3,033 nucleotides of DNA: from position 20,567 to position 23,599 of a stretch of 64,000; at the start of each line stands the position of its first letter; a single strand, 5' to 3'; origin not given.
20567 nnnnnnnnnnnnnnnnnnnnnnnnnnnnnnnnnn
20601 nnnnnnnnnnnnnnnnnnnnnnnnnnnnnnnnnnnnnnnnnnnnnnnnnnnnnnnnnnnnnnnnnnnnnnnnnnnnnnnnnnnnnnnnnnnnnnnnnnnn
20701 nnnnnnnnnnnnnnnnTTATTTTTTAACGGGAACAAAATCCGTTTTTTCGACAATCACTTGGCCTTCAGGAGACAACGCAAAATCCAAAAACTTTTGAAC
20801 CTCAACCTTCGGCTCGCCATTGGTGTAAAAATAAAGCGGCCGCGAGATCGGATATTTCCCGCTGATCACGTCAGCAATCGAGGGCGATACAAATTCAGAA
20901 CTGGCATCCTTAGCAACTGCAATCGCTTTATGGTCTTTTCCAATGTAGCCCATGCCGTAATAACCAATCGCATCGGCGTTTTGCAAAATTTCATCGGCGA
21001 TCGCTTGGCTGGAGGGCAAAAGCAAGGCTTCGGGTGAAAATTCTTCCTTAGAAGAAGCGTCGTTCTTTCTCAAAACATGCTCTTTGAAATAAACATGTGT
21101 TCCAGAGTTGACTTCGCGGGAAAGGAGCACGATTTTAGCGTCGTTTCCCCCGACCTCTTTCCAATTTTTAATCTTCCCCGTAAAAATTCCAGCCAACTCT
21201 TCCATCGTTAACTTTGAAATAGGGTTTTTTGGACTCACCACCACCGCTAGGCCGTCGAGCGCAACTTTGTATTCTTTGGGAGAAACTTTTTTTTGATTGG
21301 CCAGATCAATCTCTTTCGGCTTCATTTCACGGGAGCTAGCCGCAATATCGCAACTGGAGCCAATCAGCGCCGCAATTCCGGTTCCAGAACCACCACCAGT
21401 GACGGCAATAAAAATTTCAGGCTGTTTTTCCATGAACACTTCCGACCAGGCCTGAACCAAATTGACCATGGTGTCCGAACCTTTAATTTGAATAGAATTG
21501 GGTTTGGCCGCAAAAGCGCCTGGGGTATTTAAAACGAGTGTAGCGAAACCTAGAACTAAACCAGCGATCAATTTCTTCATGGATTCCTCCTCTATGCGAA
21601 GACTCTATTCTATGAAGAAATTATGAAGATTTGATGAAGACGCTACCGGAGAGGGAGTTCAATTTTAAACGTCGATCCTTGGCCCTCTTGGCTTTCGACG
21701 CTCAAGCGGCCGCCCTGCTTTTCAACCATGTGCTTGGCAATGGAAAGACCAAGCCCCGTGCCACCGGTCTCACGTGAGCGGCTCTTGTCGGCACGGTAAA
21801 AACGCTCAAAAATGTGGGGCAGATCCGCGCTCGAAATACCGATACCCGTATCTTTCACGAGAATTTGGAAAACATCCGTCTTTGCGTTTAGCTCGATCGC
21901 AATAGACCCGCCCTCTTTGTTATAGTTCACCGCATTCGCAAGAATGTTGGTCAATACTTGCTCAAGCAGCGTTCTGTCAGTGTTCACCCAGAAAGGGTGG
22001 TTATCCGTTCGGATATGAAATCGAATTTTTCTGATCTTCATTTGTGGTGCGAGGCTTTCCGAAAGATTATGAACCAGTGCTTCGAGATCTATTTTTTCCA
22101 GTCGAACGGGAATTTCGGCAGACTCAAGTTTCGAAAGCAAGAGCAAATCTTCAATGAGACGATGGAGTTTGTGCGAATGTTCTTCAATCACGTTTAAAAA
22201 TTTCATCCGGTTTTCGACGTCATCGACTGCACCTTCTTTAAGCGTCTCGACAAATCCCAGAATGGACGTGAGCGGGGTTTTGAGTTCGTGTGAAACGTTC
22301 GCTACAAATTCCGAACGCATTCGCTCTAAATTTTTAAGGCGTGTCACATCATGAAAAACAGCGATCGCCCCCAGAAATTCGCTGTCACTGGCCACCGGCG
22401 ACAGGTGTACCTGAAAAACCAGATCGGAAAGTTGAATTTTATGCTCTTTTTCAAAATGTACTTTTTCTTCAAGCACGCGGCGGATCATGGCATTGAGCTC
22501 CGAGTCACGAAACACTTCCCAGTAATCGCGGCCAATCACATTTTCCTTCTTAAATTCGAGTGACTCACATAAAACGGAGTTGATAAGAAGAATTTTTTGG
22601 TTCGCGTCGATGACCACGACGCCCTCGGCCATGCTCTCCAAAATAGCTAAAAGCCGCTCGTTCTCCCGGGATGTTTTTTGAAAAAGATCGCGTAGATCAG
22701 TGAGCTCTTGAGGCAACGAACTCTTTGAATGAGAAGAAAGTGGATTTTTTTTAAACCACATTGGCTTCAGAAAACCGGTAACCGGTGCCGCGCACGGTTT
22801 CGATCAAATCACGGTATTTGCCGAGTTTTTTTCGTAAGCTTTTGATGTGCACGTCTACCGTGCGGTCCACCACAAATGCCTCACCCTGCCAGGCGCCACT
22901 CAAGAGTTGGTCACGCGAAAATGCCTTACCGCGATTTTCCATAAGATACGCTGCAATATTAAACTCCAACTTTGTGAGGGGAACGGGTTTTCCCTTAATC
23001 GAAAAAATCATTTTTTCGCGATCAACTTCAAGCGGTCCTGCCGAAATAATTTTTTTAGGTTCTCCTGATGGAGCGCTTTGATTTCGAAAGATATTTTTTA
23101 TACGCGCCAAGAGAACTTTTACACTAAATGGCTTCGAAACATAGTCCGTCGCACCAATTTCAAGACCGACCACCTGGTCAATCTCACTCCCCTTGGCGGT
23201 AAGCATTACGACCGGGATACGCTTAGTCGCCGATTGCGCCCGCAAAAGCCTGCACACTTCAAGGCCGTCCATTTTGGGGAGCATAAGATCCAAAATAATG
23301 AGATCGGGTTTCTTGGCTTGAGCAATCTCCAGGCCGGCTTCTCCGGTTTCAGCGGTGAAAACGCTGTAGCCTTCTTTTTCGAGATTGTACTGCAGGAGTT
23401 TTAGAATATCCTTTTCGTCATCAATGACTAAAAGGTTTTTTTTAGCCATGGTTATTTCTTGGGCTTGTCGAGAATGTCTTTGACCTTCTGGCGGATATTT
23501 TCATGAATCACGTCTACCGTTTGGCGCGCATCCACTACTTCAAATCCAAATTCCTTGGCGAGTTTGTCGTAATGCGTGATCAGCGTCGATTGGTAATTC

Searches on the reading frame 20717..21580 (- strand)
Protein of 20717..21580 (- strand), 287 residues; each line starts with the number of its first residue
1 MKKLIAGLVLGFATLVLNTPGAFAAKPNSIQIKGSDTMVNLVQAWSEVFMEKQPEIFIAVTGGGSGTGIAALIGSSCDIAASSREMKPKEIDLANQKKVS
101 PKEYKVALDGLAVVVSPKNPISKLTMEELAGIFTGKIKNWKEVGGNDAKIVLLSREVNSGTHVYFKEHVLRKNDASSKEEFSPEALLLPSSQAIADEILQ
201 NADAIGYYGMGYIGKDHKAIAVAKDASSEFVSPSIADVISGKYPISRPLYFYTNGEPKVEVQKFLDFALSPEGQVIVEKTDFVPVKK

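Call 6: search_protein_families(library=ncbifam, proteins=[window:20717-21580:-])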
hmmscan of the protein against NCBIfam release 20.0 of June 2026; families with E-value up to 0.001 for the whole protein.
window:20717-21580:- (287 aa): 3 families
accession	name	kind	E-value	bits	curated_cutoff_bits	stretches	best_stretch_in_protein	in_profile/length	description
TIGR02136.1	ptsS_2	subfamily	7.2e-77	258.5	206.6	1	1-285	1-295/295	phosphate ABC transporter substrate-binding protein PstS family protein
TIGR00975.1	3a0107s03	equivalog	1.3e-14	54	205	1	32-235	3-222/315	phosphate ABC transporter substrate-binding protein PstS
TIGR04505.1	PtsS_plasma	equivalog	2.7e-07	30.3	175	1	143-269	200-332/334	phosphate ABC transporter substrate-binding protein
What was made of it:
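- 20717..21580 (-): pstS (phosphate-binding protein with a signal peptide). TIGR02136, 258.5 bits against a cutoff of 206.6 (call 6)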

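Call 9: find_related_loci(query=window:20717-21580:-, collection=genome_contigs, flank=6000)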
Query window:20717-21580:- (287 aa) in genome_contigs; peptide patterns used: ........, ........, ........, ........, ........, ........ (x = any residue, [..] = any of these).
599 stretches matched a pattern (row limit reached: there are more); 582 encode a relative of the query (tblastn E <= 1e-3); the best 80 are kept; 80 distinct loci.
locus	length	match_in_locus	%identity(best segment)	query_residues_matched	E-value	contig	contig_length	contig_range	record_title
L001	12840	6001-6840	69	8-287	6e-132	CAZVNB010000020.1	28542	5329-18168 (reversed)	MAG TPA_asm: uncultured Planctomycetia bacterium isolate binchicken_co203_540 genome assembly, contig: k141_4840433, who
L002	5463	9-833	68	11-285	5e-128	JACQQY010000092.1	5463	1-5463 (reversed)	MAG: Candidatus Omnitrophota bacterium isolate NC_groundwater_1345_Ag_S-0.2um_53_61 S_p2_S4_coassembly_k141_2985652, who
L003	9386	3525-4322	71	22-287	5e-127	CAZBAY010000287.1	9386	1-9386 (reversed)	MAG TPA_asm: uncultured Planctomycetia bacterium isolate binchicken_co165_23 genome assembly, contig: k141_543555, whole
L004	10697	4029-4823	70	23-287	3e-127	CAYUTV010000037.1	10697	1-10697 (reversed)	MAG TPA_asm: uncultured Planctomycetia bacterium isolate binchicken_co16_157 genome assembly, contig: NODE_10325_length_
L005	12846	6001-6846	67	1-286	1e-126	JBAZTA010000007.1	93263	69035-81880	MAG: Candidatus Omnitrophota bacterium isolate SO_2017_GW1_19 NODE_1519_length_93263_cov_2.089267_OW334_2017, whole geno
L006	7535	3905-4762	69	2-287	3e-126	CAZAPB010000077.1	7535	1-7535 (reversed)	MAG TPA_asm: uncultured Planctomycetia bacterium isolate SRP272421_co3_449 genome assembly, contig: NODE_33421_length_75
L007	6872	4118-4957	70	8-287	2e-125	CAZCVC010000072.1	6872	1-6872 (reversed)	MAG TPA_asm: uncultured Planctomycetia bacterium isolate ERP125453_co2_369 genome assembly, contig: NODE_6326_length_687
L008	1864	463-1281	69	15-286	2e-134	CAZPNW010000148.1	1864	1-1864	MAG TPA_asm: uncultured Planctomycetales bacterium isolate binchicken_co216_53 genome assembly, contig: k141_2179952, wh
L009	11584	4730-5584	71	1-287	1e-124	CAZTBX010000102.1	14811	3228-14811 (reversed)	MAG TPA_asm: uncultured Planctomycetia bacterium isolate binchicken_co203_12 genome assembly, contig: k141_1068383, whol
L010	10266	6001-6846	65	1-286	3e-123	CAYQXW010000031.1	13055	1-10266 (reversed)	MAG TPA_asm: uncultured Planctomycetales bacterium isolate SRP220891_co4_133 genome assembly, contig: NODE_8245_length_1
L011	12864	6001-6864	67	1-287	1e-122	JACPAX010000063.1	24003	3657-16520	MAG: Candidatus Omnitrophota bacterium isolate NC_groundwater_242_Ag_S-0.2um_58_8 S5_GD2017_2_S2_scaffold_2060, whole ge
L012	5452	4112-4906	71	23-287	6e-122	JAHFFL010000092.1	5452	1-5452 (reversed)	MAG: Candidatus Omnitrophota bacterium isolate nzgw291 NODE_28750_length_5453_cov_3.415791, whole genome shotgun sequenc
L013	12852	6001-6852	65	2-285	4e-121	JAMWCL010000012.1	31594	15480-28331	MAG: Candidatus Omnitrophota bacterium isolate QZM4_1.bins.77.Tibet NODE_3370_length_31594_cov_3.702832, whole genome sh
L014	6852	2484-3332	65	1-286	3e-121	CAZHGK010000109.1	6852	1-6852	MAG TPA_asm: uncultured Planctomycetales bacterium isolate SRP278252_co2_12 genome assembly, contig: NODE_23781_length_6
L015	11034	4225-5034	69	17-287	5e-121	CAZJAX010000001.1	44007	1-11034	MAG TPA_asm: uncultured Planctomycetia bacterium isolate SRP342105_co2_14 genome assembly, contig: NODE_770_length_44007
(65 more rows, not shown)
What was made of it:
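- Tried and rejected: The best relatives in reference genomes are at most 72% identical (call 9).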

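Call 15: find_encoding_contigs(protein=window:20717-21580:-, flank=3000, max_places=4)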
Protein window:20717-21580:- (287 aa): 1 contig read that carries it; 1 place shown.
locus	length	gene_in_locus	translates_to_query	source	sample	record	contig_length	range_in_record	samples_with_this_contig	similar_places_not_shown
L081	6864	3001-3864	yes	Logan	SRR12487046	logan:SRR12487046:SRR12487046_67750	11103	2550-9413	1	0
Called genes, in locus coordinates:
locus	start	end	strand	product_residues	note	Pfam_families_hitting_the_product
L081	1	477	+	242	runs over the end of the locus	PF02223:Thymidylate_kin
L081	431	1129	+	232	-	PF02223:Thymidylate_kin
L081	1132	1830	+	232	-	PF00072:Response_reg, PF23198:PDE8A_N, PF00486:Trans_reg_C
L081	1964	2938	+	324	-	PF00989:PAS (faint), PF08448:PAS_4, PF13426:PAS_9 (weak), PF00512:HisKA, PF02518:HATPase_c, PF13589:HATPase_c_3 (weak)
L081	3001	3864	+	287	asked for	PF12849:PBP_like_2, PF01547:SBP_bac_1, PF13531:SBP_bac_11, PF12727:PBP_like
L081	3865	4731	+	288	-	PF00528:BPD_transp_1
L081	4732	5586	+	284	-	PF00528:BPD_transp_1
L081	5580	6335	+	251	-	PF00005:ABC_tran, PF13304:AAA_21 (faint)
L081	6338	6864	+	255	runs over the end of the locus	PF02463:SMC_N (faint), PF00005:ABC_tran, PF13304:AAA_21 (faint)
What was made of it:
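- Tried and rejected: The exact PstS sequence is on record in a single Logan contig only (call 15).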

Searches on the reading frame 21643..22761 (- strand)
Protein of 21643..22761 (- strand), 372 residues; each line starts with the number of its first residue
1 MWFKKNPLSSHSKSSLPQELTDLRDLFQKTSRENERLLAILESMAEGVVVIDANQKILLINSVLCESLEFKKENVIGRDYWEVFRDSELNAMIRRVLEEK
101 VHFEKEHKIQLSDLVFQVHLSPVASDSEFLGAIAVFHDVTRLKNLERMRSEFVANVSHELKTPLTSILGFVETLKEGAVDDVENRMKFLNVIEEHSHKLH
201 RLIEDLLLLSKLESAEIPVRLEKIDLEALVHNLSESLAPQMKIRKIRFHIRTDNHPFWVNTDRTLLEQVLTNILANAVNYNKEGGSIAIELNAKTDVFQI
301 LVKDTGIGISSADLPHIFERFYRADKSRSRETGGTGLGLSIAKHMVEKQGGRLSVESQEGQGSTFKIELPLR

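Call 6: search_protein_families(library=ncbifam, proteins=[window:21643-22761:-])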
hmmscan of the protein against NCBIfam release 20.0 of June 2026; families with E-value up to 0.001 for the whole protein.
window:21643-22761:- (372 aa): 91 families (the best 25 are shown)
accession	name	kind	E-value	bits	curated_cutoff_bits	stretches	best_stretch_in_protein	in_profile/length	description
NF046044.1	PnpS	equivalog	2.8e-120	401.9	400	1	21-370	41-390/390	two-component system histidine kinase PnpS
NF033092.0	HK_WalK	equivalog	3.8e-97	326.3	725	1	23-371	246-594/594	cell wall metabolism sensor histidine kinase WalK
TIGR02966.1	phoR_proteo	equivalog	3.5e-94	315.5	334.2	1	32-368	3-332/333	phosphate regulon sensor histidine kinase PhoR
NF033093.1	HK_VicK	exception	2.4e-66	224.2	680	1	16-370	71-434/448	cell wall metabolism sensor histidine kinase VicK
NF047874.1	MASE3_PAS_HK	subfamily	3e-66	224.6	560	1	12-371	242-625/655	MASE3 domain-containing sensor histidine kinase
NF008468.0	PRK11360.1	equivalog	3.8e-61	207.2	646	1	26-371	259-608/616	two-component system sensor histidine kinase AtoS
NF041735.1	hist_kin_RppB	equivalog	8.2e-61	206.1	400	1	150-370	217-438/438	two-component system sensor histidine kinase RppB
NF008235.0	PRK11006.1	equivalog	1.5e-57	195.4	390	1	39-371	102-423/431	phosphate regulon sensor histidine kinase PhoR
NF033091.0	HK_VanS_ACDEFG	equivalog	8.5e-53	179.3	400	1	143-370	68-293/293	vancomycin resistance histidine kinase VanS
NF045911.1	TCSHisKinNblS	equivalog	8.9e-51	172.9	1000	1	33-370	264-619/621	two-component system sensor histidine kinase NblS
NF053855.1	HisKinPhoRBctds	equivalog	2.7e-50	171.4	500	1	28-366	238-578/583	two-component system sensor histidine kinase PhoR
NF041947.1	LuxQ_Vibrio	equivalog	3.8e-50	170.6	1200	1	25-371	339-696/843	quorum-sensing autoinducer 2 sensor kinase/phosphatase LuxQ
NF040691.1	MtrAB_MtrB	equivalog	1.8e-49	169.1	450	1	136-371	258-492/507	MtrAB system histidine kinase MtrB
TIGR02956.1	TMAO_torS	equivalog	4.1e-48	164.2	676.5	1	126-371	439-682/967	TMAO reductase system sensor histidine kinase/response regulator TorS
NF008312.0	PRK11100.1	equivalog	1.3e-46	159.4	356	1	150-370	257-473/477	two-component system sensor histidine kinase CreC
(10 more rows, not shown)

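Call 38: search_protein_families(library=pfam, proteins=[window:21643-22761:-], max_evalue=0.001)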
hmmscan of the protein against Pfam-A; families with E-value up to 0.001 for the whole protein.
window:21643-22761:- (372 aa): 7 families
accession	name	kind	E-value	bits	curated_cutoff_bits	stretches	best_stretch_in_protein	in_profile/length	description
PF02518.31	HATPase_c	-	2.8e-31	108.7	26.4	1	262-371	2-109/111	Histidine kinase-, DNA gyrase B-, and HSP90-like ATPase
PF00512.31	HisKA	-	1.1e-21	77.1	26.9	1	148-214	1-65/66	His Kinase A (phospho-acceptor) domain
PF00989.32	PAS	-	1.5e-10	41.5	22.6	1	36-139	2-113/113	PAS fold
PF08448.16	PAS_4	-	5.9e-10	39.8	23.1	1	41-143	1-109/110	PAS fold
PF13426.13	PAS_9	-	5.5e-08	33.5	27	1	46-140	2-102/103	PAS domain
PF13589.12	HATPase_c_3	-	2.9e-06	27.8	25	1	266-349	3-87/137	Histidine kinase-, DNA gyrase B-, and HSP90-like ATPase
PF13188.13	PAS_8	-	0.00021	21.5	21.8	1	35-92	1-55/65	PAS domain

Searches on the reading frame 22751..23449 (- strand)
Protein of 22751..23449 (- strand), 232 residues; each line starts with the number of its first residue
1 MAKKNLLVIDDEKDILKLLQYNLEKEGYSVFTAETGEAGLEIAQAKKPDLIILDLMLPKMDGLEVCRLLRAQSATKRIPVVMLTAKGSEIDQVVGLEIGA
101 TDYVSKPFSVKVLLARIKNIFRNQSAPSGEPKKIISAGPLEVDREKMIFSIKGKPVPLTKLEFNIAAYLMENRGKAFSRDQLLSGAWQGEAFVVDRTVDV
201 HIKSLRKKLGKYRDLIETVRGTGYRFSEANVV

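Call 6: search_protein_families(library=ncbifam, proteins=[window:22751-23449:-])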
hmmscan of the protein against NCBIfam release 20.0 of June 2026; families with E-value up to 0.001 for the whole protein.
window:22751-23449:- (232 aa): 102 families (the best 25 are shown)
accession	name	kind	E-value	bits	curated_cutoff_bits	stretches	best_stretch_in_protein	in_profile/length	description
TIGR02154.1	PhoB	equivalog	6e-70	235.1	296.2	1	3-227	2-226/226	phosphate regulon transcriptional regulator PhoB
NF053854.1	RespRegPhoBBctds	equivalog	7.6e-68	228.2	270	1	6-226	1-224/225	two-component system response regulator PhoB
NF008296.0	PRK11083.1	equivalog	2.1e-59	200.7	273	1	1-227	1-226/228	two-component system response regulator CreB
NF040534.1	resp_reg_YycF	equivalog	7.9e-58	195.4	340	1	4-226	1-227/231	response regulator YycF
NF045944.1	ResRegRpaBCyano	equivalog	8e-57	192.2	330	1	7-226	1-227/229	response regulator transcription factor RpaB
NF040689.1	MtrAB_MtrA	equivalog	1.2e-55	188.2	300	1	6-225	1-217/219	MtrAB system response regulator MtrA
NF041733.1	resp_reg_CseB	equivalog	1.7e-54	184.6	350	1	5-227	2-227/228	two-component system response regulator CseB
NF007982.1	PRK10710.1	equivalog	3e-52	177.5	380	1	3-228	7-229/235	envelope stress response regulator BaeR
NF007546.0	PRK10161.1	equivalog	3.5e-50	170.7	471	1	4-228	3-227/229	phosphate response regulator transcription factor PhoB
NF033117.2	vanR_ACDEGLN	exception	4e-48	163.9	350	1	6-225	1-224/226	VanR-ABDEGLN family response regulator transcription factor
NF041209.1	resp_regPieR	equivalog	4.3e-47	160.7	450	1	5-229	2-230/231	two component system response regulator PieR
NF033120.0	vanR_FM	exception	4.7e-47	160.6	460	1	2-227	2-230/231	vancomycin resistance response regulator transcription factor, VanR-F/VanR-M family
NF007005.1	PRK09468.1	equivalog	5.8e-47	160.1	331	1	3-226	3-231/237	osmolarity response regulator transcription factor OmpR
TIGR01387.1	cztR_silR_copR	subfamily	3e-43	148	279.2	1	6-225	1-217/218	heavy metal response regulator transcription factor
NF041734.1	resp_reg_RppA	equivalog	8.8e-43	146.3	250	1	6-227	3-228/229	two-component system response regulator RppA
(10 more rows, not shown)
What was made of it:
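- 22751..23449 (-): PhoB-like response regulator, the presumed binder of the repeats. Best NCBIfam hit is TIGR02154 PhoB (235 bits, below the cutoff of 296.2; call 6).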

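Call 26: search_solved_structures(query=window:22751-23449:-, max_evalue=1e-30, show_alignments=0)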
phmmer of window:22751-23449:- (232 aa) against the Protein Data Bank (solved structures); distinct sequences matched with E-value up to 1e-30: 24.
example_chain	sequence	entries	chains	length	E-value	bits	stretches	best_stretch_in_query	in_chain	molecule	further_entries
2oqr_A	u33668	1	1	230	7.9e-47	162.7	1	5-226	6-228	Sensory transduction protein regX3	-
4b09_A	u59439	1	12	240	2.5e-42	148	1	5-227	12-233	TRANSCRIPTIONAL REGULATORY PROTEIN BAER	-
9dvt_R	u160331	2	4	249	3.5e-41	144.3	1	3-225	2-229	DNA-binding dual master transcriptional regulator RpaA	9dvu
2gwr_A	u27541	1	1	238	2.4e-40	141.5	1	3-226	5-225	DNA-binding response regulator mtrA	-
1ys6_A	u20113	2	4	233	3.3e-40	141.1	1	5-224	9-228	Transcriptional regulatory protein prrA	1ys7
1mvo_A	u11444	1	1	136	3.9e-40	140.8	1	4-132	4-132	PhoP response regulator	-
9ji3_J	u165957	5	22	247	5.8e-39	137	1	5-228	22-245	DNA-binding response regulator | Possible two component system response transcriptional positive regulator PhoP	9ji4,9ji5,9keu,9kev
3r0j_A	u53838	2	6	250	6.1e-39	136.9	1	5-228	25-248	POSSIBLE TWO COMPONENT SYSTEM RESPONSE TRANSCRIPTIONAL POSITIVE REGULATOR PHOP | Response regulator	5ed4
2zwm_A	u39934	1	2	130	4.6e-37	130.8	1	4-124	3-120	Transcriptional regulatory protein yycF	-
4kfc_A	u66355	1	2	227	5.1e-37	130.7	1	3-226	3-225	KDP operon transcriptional regulatory protein KdpE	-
3f6p_A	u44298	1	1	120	7.2e-37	130.2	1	4-123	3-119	Transcriptional regulatory protein yycF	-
4kny_A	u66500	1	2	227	8.2e-37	130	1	3-226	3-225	KDP operon transcriptional regulatory protein KdpE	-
6lgq_D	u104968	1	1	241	1.6e-36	129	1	4-226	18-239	DNA-binding response regulator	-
7e1b_A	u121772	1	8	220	1.3e-35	126.1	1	3-226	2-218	DNA-binding response regulator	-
1nxo_A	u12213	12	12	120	2.4e-35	125.2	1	4-123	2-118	DNA-binding response regulator | Response regulator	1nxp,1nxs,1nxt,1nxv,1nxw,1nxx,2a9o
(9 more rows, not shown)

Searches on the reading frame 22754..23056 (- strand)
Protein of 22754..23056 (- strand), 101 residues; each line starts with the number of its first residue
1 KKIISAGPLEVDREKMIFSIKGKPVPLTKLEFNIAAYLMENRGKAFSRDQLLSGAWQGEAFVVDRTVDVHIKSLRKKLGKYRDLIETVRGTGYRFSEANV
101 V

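Call 29: search_solved_structures(query=window:22754-23056:-, max_evalue=1e-8, show_alignments=5)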
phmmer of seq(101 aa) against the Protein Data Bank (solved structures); distinct sequences matched with E-value up to 1e-8: 28.
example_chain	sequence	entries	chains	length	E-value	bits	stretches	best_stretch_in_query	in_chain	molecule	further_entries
8hml_A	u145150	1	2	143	1.7e-16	63.4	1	4-96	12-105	DNA-binding response OmpR family regulator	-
8hig_A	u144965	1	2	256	3.2e-16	62.5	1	4-96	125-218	DNA-binding response OmpR family regulator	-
8hih_O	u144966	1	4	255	3.9e-16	62.2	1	4-94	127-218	Transcriptional regulatory protein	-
3t72_A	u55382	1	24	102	9.1e-16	61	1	21-96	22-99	Phosphate regulon transcriptional regulatory protein phoB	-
1qqi_A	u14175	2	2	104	9.6e-16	60.9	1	21-96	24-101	PHOSPHATE REGULON TRANSCRIPTIONAL REGULATORY PROTEIN PHOB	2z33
1gxp_A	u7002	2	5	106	1e-15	60.8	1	21-96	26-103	PHOSPHATE REGULON TRANSCRIPTIONAL REGULATORY PROTEIN | PHOSPHATE REGULON TRANSCRIPTIONAL REGULATORY PROTEIN PHOB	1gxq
7e1d_B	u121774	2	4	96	1.2e-15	60.7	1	7-95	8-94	DNA-binding response regulator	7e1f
7e92_A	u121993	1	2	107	1.7e-15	60.1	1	7-95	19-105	DNA-binding response regulator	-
7e1b_A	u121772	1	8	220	9.8e-15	57.7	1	7-95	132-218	DNA-binding response regulator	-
2oqr_A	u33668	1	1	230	1.6e-13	53.8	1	3-95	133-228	Sensory transduction protein regX3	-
4b09_A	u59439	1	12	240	2.1e-13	53.4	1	7-96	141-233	TRANSCRIPTIONAL REGULATORY PROTEIN BAER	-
6kyx_A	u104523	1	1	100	2.3e-13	53.3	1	1-93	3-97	DNA-binding response regulator ArlR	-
6iju_A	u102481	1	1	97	4.5e-13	52.4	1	3-93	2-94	DNA-binding response regulator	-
6is4_A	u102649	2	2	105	5.1e-13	52.2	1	3-93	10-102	Response regulator ArlR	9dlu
9yfa_A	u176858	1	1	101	9e-13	51.4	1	5-96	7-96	Response regulator protein CarR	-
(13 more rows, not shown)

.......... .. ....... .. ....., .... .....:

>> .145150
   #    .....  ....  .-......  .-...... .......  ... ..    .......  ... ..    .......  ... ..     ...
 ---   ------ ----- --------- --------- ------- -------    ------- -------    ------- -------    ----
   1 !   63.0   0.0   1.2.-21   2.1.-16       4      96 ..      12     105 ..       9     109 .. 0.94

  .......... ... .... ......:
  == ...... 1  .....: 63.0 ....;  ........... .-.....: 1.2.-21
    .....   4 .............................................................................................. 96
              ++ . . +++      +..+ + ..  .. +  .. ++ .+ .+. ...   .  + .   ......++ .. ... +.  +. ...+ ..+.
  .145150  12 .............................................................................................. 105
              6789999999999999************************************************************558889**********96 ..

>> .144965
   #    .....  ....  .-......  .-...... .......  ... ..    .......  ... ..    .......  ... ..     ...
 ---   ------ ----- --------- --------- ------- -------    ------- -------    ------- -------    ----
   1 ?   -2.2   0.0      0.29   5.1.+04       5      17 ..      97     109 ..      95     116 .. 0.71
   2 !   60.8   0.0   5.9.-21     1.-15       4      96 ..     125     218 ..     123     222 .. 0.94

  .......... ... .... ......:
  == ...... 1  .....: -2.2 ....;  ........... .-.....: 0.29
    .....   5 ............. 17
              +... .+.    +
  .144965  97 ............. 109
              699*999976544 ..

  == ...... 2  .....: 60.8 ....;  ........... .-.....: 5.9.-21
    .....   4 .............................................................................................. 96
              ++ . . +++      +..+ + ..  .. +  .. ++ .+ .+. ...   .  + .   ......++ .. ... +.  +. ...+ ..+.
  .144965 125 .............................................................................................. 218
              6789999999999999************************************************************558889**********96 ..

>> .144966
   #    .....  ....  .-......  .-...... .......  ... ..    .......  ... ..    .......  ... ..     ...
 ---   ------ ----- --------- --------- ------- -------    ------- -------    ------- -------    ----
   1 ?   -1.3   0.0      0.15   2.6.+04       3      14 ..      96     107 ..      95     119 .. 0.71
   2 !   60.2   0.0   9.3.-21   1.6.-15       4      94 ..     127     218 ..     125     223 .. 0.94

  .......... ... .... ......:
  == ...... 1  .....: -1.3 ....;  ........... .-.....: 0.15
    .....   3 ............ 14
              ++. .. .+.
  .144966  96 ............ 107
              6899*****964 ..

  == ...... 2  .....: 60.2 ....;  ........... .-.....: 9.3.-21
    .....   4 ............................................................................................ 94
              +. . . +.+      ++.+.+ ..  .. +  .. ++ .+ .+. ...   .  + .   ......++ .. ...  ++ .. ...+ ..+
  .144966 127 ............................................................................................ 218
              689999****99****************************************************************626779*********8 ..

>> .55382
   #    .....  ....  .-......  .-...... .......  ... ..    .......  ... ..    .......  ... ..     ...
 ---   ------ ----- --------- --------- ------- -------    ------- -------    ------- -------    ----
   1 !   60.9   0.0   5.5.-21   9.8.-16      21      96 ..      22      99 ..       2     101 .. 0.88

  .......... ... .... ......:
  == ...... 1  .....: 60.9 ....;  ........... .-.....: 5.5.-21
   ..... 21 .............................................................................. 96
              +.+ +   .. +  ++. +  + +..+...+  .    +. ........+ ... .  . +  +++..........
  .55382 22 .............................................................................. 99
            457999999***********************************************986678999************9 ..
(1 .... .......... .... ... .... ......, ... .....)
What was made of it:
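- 22751..23449 (-): Recognition helix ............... and wing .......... align to E. coli PhoB structures 1GXP and 3T72 (call 29).
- The regulator's effector domain aligns to E. coli PhoB, with Thr194, Val197 and Arg219 conserved and Arg201 replaced by Ser (call 29).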
